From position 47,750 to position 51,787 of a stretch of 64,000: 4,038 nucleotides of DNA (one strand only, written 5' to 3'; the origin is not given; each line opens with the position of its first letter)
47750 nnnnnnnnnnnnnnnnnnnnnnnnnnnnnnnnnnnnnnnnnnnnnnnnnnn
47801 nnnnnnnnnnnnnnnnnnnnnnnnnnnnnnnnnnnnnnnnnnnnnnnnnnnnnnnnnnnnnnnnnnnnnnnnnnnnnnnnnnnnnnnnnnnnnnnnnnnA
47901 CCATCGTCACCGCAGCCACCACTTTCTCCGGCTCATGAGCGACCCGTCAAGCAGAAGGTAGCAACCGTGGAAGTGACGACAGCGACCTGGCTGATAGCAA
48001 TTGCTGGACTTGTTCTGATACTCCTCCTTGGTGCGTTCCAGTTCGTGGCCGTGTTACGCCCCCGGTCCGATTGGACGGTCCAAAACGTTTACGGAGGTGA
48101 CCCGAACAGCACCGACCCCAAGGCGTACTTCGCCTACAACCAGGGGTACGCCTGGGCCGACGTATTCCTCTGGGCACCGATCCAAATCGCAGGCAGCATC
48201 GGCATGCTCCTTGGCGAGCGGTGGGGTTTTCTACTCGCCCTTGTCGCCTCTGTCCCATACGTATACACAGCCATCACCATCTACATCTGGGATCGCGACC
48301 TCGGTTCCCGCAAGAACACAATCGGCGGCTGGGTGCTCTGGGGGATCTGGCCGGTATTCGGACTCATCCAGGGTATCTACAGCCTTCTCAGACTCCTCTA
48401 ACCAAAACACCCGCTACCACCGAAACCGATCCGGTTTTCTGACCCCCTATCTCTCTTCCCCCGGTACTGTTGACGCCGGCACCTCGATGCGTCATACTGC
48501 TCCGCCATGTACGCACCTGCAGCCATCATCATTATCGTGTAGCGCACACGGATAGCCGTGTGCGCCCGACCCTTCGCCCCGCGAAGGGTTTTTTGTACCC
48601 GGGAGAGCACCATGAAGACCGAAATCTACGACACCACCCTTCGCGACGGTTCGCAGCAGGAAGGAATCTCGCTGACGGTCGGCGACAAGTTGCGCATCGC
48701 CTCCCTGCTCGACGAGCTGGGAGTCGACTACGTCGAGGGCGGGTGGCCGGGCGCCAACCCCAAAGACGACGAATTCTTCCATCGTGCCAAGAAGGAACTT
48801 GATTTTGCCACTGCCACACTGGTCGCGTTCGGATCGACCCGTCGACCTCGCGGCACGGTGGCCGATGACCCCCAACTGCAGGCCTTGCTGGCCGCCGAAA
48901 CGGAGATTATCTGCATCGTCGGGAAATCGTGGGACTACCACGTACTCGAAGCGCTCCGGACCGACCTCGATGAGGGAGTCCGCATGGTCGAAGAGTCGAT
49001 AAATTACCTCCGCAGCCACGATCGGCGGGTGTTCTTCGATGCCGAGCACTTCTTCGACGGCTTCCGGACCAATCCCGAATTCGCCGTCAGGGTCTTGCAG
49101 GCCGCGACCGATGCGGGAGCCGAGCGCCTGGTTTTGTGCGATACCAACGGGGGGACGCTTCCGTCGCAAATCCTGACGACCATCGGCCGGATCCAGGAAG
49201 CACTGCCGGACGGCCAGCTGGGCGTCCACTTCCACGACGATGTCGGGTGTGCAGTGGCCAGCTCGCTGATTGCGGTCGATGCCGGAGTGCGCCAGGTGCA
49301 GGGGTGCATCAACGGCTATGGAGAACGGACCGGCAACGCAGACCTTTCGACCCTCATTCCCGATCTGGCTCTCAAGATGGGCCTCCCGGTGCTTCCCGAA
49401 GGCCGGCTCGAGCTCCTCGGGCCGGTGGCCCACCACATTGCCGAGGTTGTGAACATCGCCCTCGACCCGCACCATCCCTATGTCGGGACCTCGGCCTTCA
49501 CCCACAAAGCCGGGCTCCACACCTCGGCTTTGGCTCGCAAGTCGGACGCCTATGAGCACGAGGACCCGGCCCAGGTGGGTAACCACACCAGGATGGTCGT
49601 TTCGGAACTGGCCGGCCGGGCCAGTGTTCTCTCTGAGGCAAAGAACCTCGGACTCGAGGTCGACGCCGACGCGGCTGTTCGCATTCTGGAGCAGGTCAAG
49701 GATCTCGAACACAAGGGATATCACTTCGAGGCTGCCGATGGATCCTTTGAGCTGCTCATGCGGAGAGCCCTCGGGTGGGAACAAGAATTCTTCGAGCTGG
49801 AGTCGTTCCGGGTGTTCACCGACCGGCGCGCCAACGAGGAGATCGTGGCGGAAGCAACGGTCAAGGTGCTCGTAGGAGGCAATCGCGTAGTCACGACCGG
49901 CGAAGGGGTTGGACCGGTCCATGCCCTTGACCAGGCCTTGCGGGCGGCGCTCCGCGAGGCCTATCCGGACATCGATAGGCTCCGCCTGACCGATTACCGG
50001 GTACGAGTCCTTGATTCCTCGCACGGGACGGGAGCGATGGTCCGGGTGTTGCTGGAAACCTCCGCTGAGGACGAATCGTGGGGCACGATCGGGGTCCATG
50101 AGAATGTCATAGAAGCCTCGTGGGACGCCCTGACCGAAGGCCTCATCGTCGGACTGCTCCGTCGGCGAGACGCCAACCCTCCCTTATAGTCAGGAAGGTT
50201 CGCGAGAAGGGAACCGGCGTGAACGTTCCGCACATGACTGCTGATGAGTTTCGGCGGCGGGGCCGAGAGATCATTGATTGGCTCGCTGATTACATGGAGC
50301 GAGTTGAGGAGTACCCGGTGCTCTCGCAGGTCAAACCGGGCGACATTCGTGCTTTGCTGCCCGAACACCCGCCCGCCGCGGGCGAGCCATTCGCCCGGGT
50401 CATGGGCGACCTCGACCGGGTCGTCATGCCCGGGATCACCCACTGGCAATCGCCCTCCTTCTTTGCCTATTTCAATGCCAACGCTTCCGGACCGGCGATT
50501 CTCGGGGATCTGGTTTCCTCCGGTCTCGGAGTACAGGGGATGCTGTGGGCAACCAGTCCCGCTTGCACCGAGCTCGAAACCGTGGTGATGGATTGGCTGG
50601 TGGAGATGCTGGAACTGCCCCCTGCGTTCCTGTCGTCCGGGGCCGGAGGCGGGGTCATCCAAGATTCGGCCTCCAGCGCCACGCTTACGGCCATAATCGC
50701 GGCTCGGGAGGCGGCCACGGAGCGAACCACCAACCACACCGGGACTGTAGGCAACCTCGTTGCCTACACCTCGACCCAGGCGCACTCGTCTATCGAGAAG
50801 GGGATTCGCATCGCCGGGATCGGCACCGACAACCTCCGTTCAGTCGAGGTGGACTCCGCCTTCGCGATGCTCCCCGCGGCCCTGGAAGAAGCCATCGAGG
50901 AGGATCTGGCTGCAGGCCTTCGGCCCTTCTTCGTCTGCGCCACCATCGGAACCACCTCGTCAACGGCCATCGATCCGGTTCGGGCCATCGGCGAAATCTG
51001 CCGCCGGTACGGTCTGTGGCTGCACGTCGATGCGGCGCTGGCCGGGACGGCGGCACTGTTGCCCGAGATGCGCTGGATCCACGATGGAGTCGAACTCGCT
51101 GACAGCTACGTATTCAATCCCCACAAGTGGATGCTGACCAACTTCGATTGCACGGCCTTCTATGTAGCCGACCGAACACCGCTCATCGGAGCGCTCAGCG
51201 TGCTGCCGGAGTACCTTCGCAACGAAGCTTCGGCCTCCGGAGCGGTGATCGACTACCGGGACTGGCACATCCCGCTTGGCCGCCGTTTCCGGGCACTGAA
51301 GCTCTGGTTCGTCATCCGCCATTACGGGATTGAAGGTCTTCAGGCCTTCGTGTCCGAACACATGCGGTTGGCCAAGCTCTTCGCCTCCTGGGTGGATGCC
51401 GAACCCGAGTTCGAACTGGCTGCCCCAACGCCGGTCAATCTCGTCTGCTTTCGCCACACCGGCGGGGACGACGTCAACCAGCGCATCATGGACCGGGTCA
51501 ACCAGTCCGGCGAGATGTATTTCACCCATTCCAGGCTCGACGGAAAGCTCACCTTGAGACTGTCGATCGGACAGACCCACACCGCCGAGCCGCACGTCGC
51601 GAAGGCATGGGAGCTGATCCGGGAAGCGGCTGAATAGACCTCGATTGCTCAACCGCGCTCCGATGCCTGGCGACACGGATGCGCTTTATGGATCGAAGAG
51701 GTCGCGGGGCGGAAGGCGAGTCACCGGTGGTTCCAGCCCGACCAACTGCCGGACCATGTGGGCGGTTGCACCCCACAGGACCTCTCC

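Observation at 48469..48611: Ile-codon leader peptide plus intrinsic terminator: putative isoleucine-responsive attenuator controlling citramalate synthase (cimA)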

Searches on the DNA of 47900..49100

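Call 4: search_rna_families(source=window, start=47900, end=49100, threshold=evalue, max_evalue=10, show_alignments=3)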
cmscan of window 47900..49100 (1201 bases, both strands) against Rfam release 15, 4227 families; matches with E-value up to 10: 1.
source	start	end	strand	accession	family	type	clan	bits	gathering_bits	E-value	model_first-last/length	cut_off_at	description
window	47928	47996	+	RF01310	sR7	Gene; snRNA; snoRNA; CD-box;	-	14.5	37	1.8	1-57/57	no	Small nucleolar RNA sR7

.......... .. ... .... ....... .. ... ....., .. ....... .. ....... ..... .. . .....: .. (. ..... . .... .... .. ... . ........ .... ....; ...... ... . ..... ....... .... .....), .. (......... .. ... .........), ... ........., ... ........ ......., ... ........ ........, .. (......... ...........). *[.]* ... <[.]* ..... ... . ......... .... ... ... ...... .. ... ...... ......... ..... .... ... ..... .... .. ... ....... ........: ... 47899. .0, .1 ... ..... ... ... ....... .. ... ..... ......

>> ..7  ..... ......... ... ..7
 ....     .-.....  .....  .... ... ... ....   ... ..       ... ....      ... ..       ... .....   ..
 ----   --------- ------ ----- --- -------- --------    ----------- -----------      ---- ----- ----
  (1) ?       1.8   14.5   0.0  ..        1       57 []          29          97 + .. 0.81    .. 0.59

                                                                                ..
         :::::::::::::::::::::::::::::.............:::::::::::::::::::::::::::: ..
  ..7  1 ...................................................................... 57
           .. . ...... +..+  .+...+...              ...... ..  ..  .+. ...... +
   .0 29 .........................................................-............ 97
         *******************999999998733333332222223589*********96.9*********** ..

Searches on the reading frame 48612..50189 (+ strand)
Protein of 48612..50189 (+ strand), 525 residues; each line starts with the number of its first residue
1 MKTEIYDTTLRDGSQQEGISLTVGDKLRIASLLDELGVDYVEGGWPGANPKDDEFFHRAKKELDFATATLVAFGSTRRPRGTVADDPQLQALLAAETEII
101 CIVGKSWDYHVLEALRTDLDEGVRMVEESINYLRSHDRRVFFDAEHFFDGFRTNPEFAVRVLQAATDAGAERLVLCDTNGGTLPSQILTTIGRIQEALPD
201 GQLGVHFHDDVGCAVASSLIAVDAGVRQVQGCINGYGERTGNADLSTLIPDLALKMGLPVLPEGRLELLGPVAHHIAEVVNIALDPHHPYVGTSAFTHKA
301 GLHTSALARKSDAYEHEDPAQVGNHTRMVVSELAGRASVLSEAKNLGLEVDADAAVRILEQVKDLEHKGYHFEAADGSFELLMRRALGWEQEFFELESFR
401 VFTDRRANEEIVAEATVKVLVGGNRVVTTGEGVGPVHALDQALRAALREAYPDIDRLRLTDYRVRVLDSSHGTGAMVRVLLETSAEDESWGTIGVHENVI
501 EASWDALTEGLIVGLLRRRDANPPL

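Call 7: search_protein_families(library=ncbifam, proteins=[window:48612-50189:+])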
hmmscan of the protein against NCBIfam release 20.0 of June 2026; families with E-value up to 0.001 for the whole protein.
window:48612-50189:+ (525 aa): 21 families
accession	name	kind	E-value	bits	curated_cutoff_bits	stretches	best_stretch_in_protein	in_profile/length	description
TIGR00977.1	citramal_synth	equivalog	1.4e-203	677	450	1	4-517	3-519/526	citramalate synthase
NF002085.0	PRK00915.1-2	subfamily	9.2e-81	272.1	517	1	2-511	13-496/504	2-isopropylmalate synthase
NF002086.0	PRK00915.1-3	equivalog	2.7e-73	247.2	532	1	4-509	8-496/516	2-isopropylmalate synthase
TIGR00973.1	leuA_bact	equivalog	9.5e-67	225.6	598.7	1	3-509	2-491/494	2-isopropylmalate synthase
TIGR02090.1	LEU1_arch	subfamily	1.1e-65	222.1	484.75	1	4-373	2-355/363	isopropylmalate/citramalate/homocitrate synthases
TIGR02146.1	LysS_fung_arch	equivalog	3.2e-62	210.7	413.55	1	5-363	1-343/344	homocitrate synthase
NF002087.0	PRK00915.1-4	equivalog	1.6e-60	205.1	729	1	4-506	8-494/516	2-isopropylmalate synthase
NF002088.0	PRK00915.1-5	equivalog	1.3e-59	202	697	1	2-507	3-491/514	2-isopropylmalate synthase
NF002084.0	PRK00915.1-1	equivalog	2.5e-59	201.2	748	1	4-509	6-494/523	2-isopropylmalate synthase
NF041069.1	IPMS_Sufob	equivalog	1.6e-55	188.9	600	1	5-375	3-359/371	isopropylmalate synthase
TIGR02660.1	nifV_homocitr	equivalog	1.1e-54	186.2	462.9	1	5-366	4-349/365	homocitrate synthase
NF042433.1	CitmalDyn_Leptosp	equivalog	4.4e-37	127.8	950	1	2-501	7-497/514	(R)-citramalate synthase CimA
NF042434.1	IPMS_Lepto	equivalog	3.7e-35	121.6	500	1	4-366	7-370/374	2-isopropylmalate synthase LeuA2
NF002991.1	PRK03739.1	subfamily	1.5e-24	86.6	455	1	203-509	237-546/550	2-isopropylmalate synthase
NF006049.0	PRK08195.1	subfamily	1.4e-20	73.6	229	1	154-250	146-243/344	4-hyroxy-2-oxovalerate/4-hydroxy-2-oxopentanoic acid aldolase,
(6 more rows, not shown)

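Call 9: find_related_loci(query=window:48612-50189:+, collection=genome_contigs, flank=3000)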
Query window:48612-50189:+ (525 aa) in genome_contigs; peptide patterns used: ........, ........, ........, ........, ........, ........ (x = any residue, [..] = any of these).
600 stretches matched a pattern (row limit reached: there are more); 592 encode a relative of the query (tblastn E <= 1e-3); the best 80 are kept; 80 distinct loci.
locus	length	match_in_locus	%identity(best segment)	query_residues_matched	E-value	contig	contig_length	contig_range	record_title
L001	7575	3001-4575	92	1-525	0e+0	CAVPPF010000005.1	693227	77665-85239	MAG: uncultured Actinomycetota bacterium isolate MFD09964.bin.1.235 genome assembly, contig: contig_6061, whole genome s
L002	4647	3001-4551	85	1-517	0e+0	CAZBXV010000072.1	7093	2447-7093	MAG TPA_asm: uncultured Acidimicrobiia bacterium isolate SRP214966_co1_475 genome assembly, contig: NODE_17351_length_70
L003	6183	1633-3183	77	1-517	0e+0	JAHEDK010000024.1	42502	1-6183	MAG: Actinomycetes bacterium isolate Ww199 NODE_904_length_42502_cov_8.742101, whole genome shotgun sequence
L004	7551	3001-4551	77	1-517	0e+0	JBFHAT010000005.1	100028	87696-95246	MAG: Acidimicrobiia bacterium isolate Mix_sand06.2021.04.Z.22 k141_2654099_length_100028_cov_16.6229, whole genome shotg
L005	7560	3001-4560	74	4-524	0e+0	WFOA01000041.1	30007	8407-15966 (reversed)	MAG: Acidimicrobiia bacterium isolate S012_128 k151_197470, whole genome shotgun sequence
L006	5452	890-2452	73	4-524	0e+0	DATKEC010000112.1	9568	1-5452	MAG TPA_asm: Acidimicrobiia bacterium isolate SMAG_U14489 k141_2551009, whole genome shotgun sequence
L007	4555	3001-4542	74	4-517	0e+0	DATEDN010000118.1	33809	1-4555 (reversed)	MAG TPA_asm: Acidimicrobiia bacterium isolate SMAG_U8708 k141_87016, whole genome shotgun sequence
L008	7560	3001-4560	72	4-523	0e+0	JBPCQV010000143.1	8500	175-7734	MAG: Acidimicrobiia bacterium isolate TH_ant_mag_217 S1Ck127_6393440_flag_0_multi_4.9952_len_8500, whole genome shotgun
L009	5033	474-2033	73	4-524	0e+0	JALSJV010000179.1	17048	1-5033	MAG: Acidimicrobiia bacterium isolate 354-166_metabat2_scaf2bin.111 354-166_scaffold_3260_c1, whole genome shotgun seque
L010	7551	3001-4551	74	1-517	0e+0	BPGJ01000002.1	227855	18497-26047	MAG: Acidimicrobiia bacterium KatS3mg011 DNA, contig_18187, whole genome shotgun sequence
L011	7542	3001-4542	72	4-517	0e+0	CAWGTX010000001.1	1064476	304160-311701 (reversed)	MAG: uncultured bacterium isolate MFD09779.bin.1.245 genome assembly, contig: contig_20138, whole genome shotgun sequenc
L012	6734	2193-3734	72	4-517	0e+0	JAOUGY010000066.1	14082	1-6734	MAG: Acidimicrobiia bacterium isolate 4_1_May_SF_Bin47 4_1_May_SF_Bin47_scaffold_1712_c1, whole genome shotgun sequence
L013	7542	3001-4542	69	4-517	0e+0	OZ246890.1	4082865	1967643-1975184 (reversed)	MAG: Acidimicrobiia bacterium isolate cb841b48-16cd-465e-8cff-7e5597cbbcdd genome assembly, chromosome: 1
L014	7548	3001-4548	67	2-517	0e+0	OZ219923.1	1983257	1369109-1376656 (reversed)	MAG: Acidimicrobiia bacterium isolate 542d8752-d573-496e-aaa5-f876508f7d52 genome assembly, chromosome: 2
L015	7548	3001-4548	67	2-517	0e+0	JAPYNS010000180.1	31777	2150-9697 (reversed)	MAG: Candidatus Spongiisocius variivorans isolate m_rhze10 Seq180, whole genome shotgun sequence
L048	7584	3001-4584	61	4-522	0e+0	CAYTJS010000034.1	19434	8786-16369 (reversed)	MAG TPA_asm: uncultured Iamiaceae bacterium isolate SRP304446_co1_108 genome assembly, contig: NODE_1961_length_19434_co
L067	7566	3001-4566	58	4-516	0e+0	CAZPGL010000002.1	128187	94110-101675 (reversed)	MAG TPA_asm: uncultured Microthrixaceae bacterium isolate SRP077602_co4_764 genome assembly, contig: NODE_103_length_128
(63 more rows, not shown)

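Call 31: search_protein_families(library=ncbifam, proteins=[L067:922-2013:+, L067:2058-2975:+, L067:4574-5503:+, L048:941-2032:+, L048:1932-2957:+], max_evalue=1e-10)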
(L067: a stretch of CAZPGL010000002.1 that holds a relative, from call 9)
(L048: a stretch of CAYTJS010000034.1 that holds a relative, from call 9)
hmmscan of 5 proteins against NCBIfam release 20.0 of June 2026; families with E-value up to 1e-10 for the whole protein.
L067:922-2013:+ (363 aa): 16 families
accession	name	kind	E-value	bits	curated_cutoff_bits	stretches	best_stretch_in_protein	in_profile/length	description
NF002898.0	PRK03437.1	equivalog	1.9e-146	487.8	393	1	39-362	4-345/347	3-isopropylmalate dehydrogenase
TIGR02089.1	TTC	equivalog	1.7e-100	336.4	470.4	1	39-344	3-325/352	tartrate dehydrogenase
NF006048.0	PRK08194.1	equivalog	3.3e-90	302.7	501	1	41-345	5-323/352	tartrate dehydrogenase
TIGR02088.1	LEU3_arch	subfamily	5.5e-81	272.3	409.8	1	42-343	1-299/324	isopropylmalate/isohomocitrate dehydrogenases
NF040626.1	AksF2_Meth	equivalog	1.3e-76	258.1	540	1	41-343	3-301/333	homoisocitrate dehydrogenase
TIGR00169.1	leuB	equivalog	6.3e-70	235.9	353.2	1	41-352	1-330/349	3-isopropylmalate dehydrogenase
NF006529.0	PRK08997.1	equivalog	1.8e-68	231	510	1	39-343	3-306/335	isocitrate dehydrogenase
NF040619.1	AksF_Meth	equivalog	1.1e-67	228.6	500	1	40-342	2-318/343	homoisocitrate dehydrogenase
NF006673.0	PRK09222.1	equivalog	2.1e-67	228.2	509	1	40-342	5-306/482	NADP-dependent isocitrate dehydrogenase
NF040855.1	iso_homocit_dh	equivalog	8.9e-60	202.7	680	1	40-331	2-281/345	isocitrate--homoisocitrate dehydrogenase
TIGR02924.1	ICDH_alpha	equivalog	2.2e-56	191.9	561.35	1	42-341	3-301/473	isocitrate dehydrogenase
TIGR00175.1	mito_nad_idh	equivalog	1.3e-54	185.6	432.4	1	40-344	4-306/334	isocitrate dehydrogenase (NAD(+))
TIGR00183.1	prok_nadp_idh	equivalog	1.2e-30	106.8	567.3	1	184-340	209-379/417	isocitrate dehydrogenase (NADP(+))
NF005425.0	PRK07006.1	equivalog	2e-28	99.3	490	1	248-342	290-381/416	NADP-dependent isocitrate dehydrogenase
NF005036.0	PRK06451.1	equivalog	2.8e-26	92.2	484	1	186-344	199-376/412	NADP-dependent isocitrate dehydrogenase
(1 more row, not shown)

L067:2058-2975:+ (305 aa): 17 families
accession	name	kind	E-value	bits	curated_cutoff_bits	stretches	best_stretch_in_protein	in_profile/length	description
NF005146.0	PRK06606.1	equivalog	2.1e-126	421.1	279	1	4-304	4-306/307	branched-chain amino acid transaminase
TIGR01122.1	ilvE_I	equivalog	6e-126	419.6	245.55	1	10-304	1-298/298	branched-chain-amino-acid transaminase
NF006185.0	PRK08320.1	subfamily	5.9e-81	271.8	363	1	7-291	3-284/292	branched-chain amino acid aminotransferase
NF005726.0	PRK07544.1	equivalog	1.6e-79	267.1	396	1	6-293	10-291/295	branched-chain amino acid aminotransferase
NF009126.0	PRK12479.1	equivalog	6.5e-71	238.9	518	1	8-291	5-285/299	branched-chain-amino-acid transaminase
NF009897.0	PRK13357.1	equivalog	4.5e-38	130.9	307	1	7-304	41-357/358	branched-chain amino acid aminotransferase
TIGR01121.1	D_amino_aminoT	equivalog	3.5e-37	128.1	277.45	2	167-289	151-274/276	D-amino-acid transaminase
NF005209.0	PRK06680.1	subfamily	8.3e-36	123.3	320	1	168-291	157-282/286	D-amino-acid transaminase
NF009896.0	PRK13356.1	equivalog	8.5e-36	123.5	262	1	5-292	6-285/287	branched-chain amino acid aminotransferase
TIGR01123.1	ilvE_II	equivalog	1.8e-35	122.5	250.05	1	10-301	1-310/313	branched-chain-amino-acid transaminase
NF005800.0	PRK07650.1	equivalog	8.5e-34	117.1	308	1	9-288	3-274/290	aminodeoxychorismate lyase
NF009066.0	PRK12400.1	equivalog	1.7e-23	83.5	538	1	168-288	159-280/290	D-amino-acid transaminase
NF005888.0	PRK07849.1-3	equivalog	1.5e-21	76.6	273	1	165-282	167-284/298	aminodeoxychorismate lyase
NF004761.0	PRK06092.1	equivalog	1.7e-19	70.1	260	1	9-283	2-262/268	aminodeoxychorismate lyase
TIGR03461.1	pabC_Proteo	equivalog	3.7e-19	69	176.85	1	21-271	8-249/262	aminodeoxychorismate lyase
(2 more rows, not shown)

L067:4574-5503:+ (309 aa): 0 families

L048:941-2032:+ (363 aa): 16 families
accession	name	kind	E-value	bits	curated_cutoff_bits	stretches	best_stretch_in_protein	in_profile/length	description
NF002898.0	PRK03437.1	equivalog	3.1e-145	483.8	393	2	143-363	119-345/347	3-isopropylmalate dehydrogenase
TIGR02089.1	TTC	equivalog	8.1e-96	321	470.4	2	145-345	125-324/352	tartrate dehydrogenase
NF006048.0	PRK08194.1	equivalog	2.6e-86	289.9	501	2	145-350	123-326/352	tartrate dehydrogenase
TIGR02088.1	LEU3_arch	subfamily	3.9e-77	259.6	409.8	2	144-344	107-298/324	isopropylmalate/isohomocitrate dehydrogenases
NF040626.1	AksF2_Meth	equivalog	1.4e-73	248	540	2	145-345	107-301/333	homoisocitrate dehydrogenase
NF040619.1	AksF_Meth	equivalog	1.5e-68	231.4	500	2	145-344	123-318/343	homoisocitrate dehydrogenase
NF006529.0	PRK08997.1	equivalog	9.9e-67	225.2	510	1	146-345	112-306/335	isocitrate dehydrogenase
TIGR00169.1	leuB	equivalog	1.5e-64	218.2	353.2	2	145-347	124-323/349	3-isopropylmalate dehydrogenase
NF006673.0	PRK09222.1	equivalog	8.7e-63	212.9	509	1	144-350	113-312/482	NADP-dependent isocitrate dehydrogenase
NF040855.1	iso_homocit_dh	equivalog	1.1e-55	189.2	680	2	148-333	107-281/345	isocitrate--homoisocitrate dehydrogenase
TIGR00175.1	mito_nad_idh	equivalog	2.7e-52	178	432.4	1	145-351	111-311/334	isocitrate dehydrogenase (NAD(+))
TIGR02924.1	ICDH_alpha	equivalog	6.1e-52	177.2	561.35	1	144-344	109-302/473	isocitrate dehydrogenase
TIGR00183.1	prok_nadp_idh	equivalog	4.7e-30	104.8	567.3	1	183-343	203-380/417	isocitrate dehydrogenase (NADP(+))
NF005425.0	PRK07006.1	equivalog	2.6e-27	95.6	490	1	251-343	291-380/416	NADP-dependent isocitrate dehydrogenase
NF005036.0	PRK06451.1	equivalog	4.8e-26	91.4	484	1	182-345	194-375/412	NADP-dependent isocitrate dehydrogenase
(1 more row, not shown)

L048:1932-2957:+ (341 aa): 17 families
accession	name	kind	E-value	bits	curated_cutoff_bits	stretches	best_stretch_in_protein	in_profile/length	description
NF005146.0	PRK06606.1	equivalog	5.3e-127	423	279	1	38-338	4-306/307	branched-chain amino acid transaminase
TIGR01122.1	ilvE_I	equivalog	1.8e-125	418.1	245.55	1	44-338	1-298/298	branched-chain-amino-acid transaminase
NF005726.0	PRK07544.1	equivalog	6.1e-82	275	396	1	42-327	12-291/295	branched-chain amino acid aminotransferase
NF006185.0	PRK08320.1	subfamily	1e-80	271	363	1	42-324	4-283/292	branched-chain amino acid aminotransferase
NF009126.0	PRK12479.1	equivalog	5.4e-67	226.1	518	1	42-325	5-285/299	branched-chain-amino-acid transaminase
NF009896.0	PRK13356.1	equivalog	7e-37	127.1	262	1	43-324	10-283/287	branched-chain amino acid aminotransferase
TIGR01121.1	D_amino_aminoT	equivalog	1.6e-35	122.7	277.45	1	201-321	151-272/276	D-amino-acid transaminase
NF009897.0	PRK13357.1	equivalog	1.6e-35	122.6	307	1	41-338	41-357/358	branched-chain amino acid aminotransferase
NF005800.0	PRK07650.1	equivalog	2.4e-35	122.2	308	1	43-324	3-276/290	aminodeoxychorismate lyase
TIGR01123.1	ilvE_II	equivalog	4.3e-33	114.6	250.05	1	44-338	1-313/313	branched-chain-amino-acid transaminase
NF005209.0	PRK06680.1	subfamily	1.4e-32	112.7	320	1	42-325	4-282/286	D-amino-acid transaminase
NF004761.0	PRK06092.1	equivalog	9.6e-21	74.2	260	1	44-318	3-263/268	aminodeoxychorismate lyase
TIGR03461.1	pabC_Proteo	equivalog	7.5e-20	71.2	176.85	1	55-307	8-251/262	aminodeoxychorismate lyase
NF005888.0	PRK07849.1-3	equivalog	1.5e-18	66.8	273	1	60-318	32-286/298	aminodeoxychorismate lyase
NF009066.0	PRK12400.1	equivalog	1.9e-17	63.7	538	1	202-321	159-279/290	D-amino-acid transaminase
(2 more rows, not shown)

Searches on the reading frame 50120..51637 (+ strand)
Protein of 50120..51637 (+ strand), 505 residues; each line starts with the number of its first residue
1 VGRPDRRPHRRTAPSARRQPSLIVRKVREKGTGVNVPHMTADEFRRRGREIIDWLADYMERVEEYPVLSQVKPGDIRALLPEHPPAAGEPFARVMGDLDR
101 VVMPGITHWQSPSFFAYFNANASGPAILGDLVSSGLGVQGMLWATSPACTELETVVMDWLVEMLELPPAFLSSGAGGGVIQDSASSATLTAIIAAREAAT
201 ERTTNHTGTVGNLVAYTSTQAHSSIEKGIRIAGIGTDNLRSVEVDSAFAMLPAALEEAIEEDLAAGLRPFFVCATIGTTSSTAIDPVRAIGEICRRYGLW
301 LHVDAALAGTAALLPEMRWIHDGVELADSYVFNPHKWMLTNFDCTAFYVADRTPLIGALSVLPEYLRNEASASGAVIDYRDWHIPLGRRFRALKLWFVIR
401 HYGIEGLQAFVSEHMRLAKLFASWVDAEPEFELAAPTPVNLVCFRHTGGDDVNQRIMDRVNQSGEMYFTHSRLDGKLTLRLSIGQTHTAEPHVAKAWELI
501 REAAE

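Call 7: search_protein_families(library=ncbifam, proteins=[window:50120-51637:+])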
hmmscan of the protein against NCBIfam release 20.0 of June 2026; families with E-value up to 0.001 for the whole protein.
window:50120-51637:+ (505 aa): 5 families
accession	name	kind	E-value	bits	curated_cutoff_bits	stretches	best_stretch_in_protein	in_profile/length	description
NF052646.1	DABADecarRhbB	equivalog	4.6e-43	147.5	900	1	110-497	96-475/491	L-2,4-diaminobutyrate decarboxylase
TIGR03799.1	NOD_PanD_pyr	equivalog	8.3e-25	87.2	606.1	1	205-458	203-448/522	pyridoxal-dependent aspartate 1-decarboxylase PanP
TIGR03812.1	tyr_de_CO2_Arch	equivalog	2.4e-18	66.1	299.4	1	149-459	57-339/375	tyrosine decarboxylase MfnA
NF002748.0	PRK02769.1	equivalog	8.8e-10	37.8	305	1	177-315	86-212/382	histidine decarboxylase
TIGR03811.1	tyr_de_CO2_Ent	equivalog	7.9e-06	24.6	905.3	1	202-311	214-326/608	tyrosine decarboxylase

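Call 41: search_protein_families(library=pfam, proteins=[window:50120-51637:+], max_evalue=0.0001)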
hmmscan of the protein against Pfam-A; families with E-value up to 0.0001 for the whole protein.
window:50120-51637:+ (505 aa): 1 family
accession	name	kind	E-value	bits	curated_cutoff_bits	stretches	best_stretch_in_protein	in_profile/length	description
PF00282.25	Pyridoxal_deC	-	4.8e-118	394.6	27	1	73-445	1-373/375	Pyridoxal-dependent decarboxylase conserved domain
